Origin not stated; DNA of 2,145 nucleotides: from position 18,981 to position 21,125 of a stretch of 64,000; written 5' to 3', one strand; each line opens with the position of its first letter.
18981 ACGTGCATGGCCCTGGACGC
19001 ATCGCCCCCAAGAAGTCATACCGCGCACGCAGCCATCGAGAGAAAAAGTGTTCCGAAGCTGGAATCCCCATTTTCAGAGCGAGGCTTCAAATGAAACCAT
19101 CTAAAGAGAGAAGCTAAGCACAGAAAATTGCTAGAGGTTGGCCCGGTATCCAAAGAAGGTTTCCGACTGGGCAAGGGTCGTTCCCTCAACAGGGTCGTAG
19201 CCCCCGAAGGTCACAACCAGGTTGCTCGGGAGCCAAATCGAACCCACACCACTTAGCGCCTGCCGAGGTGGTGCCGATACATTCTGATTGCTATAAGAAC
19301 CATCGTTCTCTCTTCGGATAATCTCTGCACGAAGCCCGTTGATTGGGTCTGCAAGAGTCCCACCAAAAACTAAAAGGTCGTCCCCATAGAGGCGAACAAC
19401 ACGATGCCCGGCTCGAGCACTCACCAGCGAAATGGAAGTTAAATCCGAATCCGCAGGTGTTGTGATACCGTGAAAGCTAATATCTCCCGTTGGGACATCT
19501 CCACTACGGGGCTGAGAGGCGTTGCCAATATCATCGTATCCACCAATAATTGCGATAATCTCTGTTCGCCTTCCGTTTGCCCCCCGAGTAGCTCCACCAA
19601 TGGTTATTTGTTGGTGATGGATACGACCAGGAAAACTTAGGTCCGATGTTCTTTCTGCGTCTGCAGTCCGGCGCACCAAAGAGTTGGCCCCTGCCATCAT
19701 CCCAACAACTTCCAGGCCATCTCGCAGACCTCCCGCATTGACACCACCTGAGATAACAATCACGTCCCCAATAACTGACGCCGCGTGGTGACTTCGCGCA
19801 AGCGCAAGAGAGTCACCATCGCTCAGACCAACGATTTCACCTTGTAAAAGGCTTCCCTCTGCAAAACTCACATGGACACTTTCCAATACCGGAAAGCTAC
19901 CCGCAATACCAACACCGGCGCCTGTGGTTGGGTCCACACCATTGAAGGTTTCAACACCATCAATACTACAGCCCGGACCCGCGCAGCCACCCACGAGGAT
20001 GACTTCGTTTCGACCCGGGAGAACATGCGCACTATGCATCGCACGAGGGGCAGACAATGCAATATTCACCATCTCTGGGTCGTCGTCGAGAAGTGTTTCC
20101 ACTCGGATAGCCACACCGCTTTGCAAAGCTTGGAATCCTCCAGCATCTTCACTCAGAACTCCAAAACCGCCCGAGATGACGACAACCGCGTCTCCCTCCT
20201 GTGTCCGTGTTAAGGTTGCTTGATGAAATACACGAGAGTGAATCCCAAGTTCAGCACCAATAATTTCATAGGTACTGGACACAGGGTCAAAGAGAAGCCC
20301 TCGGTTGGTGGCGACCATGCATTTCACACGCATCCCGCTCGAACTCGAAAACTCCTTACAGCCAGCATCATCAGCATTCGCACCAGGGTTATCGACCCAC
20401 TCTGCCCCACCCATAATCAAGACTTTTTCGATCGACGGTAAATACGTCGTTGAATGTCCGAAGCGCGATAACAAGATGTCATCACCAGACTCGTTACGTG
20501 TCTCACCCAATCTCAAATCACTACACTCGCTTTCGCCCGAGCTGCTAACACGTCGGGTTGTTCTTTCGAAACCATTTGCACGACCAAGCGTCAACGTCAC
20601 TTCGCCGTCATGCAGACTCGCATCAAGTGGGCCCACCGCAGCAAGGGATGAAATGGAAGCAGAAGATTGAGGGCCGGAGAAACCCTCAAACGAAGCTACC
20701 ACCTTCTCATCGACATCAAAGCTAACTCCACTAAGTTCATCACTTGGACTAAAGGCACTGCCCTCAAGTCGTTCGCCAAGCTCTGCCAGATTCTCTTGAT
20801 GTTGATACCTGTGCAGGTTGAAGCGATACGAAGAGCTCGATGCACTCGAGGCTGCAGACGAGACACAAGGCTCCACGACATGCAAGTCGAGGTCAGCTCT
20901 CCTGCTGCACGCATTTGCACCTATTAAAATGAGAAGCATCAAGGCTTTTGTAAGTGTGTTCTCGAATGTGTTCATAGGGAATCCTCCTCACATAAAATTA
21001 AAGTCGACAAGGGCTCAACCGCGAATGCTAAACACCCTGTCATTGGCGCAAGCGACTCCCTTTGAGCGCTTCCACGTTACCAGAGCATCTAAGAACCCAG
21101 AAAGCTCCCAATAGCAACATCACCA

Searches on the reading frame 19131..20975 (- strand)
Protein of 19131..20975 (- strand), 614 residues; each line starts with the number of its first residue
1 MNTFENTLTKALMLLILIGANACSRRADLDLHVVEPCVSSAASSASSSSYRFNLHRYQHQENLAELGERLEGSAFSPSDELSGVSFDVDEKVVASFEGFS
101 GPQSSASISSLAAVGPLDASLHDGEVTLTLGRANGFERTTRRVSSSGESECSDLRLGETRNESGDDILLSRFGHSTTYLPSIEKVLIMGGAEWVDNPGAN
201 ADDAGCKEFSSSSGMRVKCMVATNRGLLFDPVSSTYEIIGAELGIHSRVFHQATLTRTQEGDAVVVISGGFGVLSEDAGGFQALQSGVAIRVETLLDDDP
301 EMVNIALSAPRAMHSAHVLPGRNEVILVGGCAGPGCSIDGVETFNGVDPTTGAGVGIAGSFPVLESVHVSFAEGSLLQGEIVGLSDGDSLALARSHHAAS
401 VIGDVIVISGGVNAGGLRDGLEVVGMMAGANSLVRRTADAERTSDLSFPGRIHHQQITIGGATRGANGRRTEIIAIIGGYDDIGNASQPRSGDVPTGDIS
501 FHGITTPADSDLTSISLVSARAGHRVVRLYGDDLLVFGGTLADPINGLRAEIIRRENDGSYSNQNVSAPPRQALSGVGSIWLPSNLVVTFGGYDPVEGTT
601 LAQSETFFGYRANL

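Call 56: search_protein_families(library=pfam, proteins=[window:19131-20975:-], max_evalue=0.00001)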
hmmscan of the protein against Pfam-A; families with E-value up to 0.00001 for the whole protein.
window:19131-20975:- (614 aa): 1 family
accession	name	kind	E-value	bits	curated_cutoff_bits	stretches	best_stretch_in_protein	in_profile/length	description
PF24981.1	Beta-prop_ATRN-LZTR1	-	1.7e-06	28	50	0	517-598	36-120/289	Attractin/LZTR1 beta-propeller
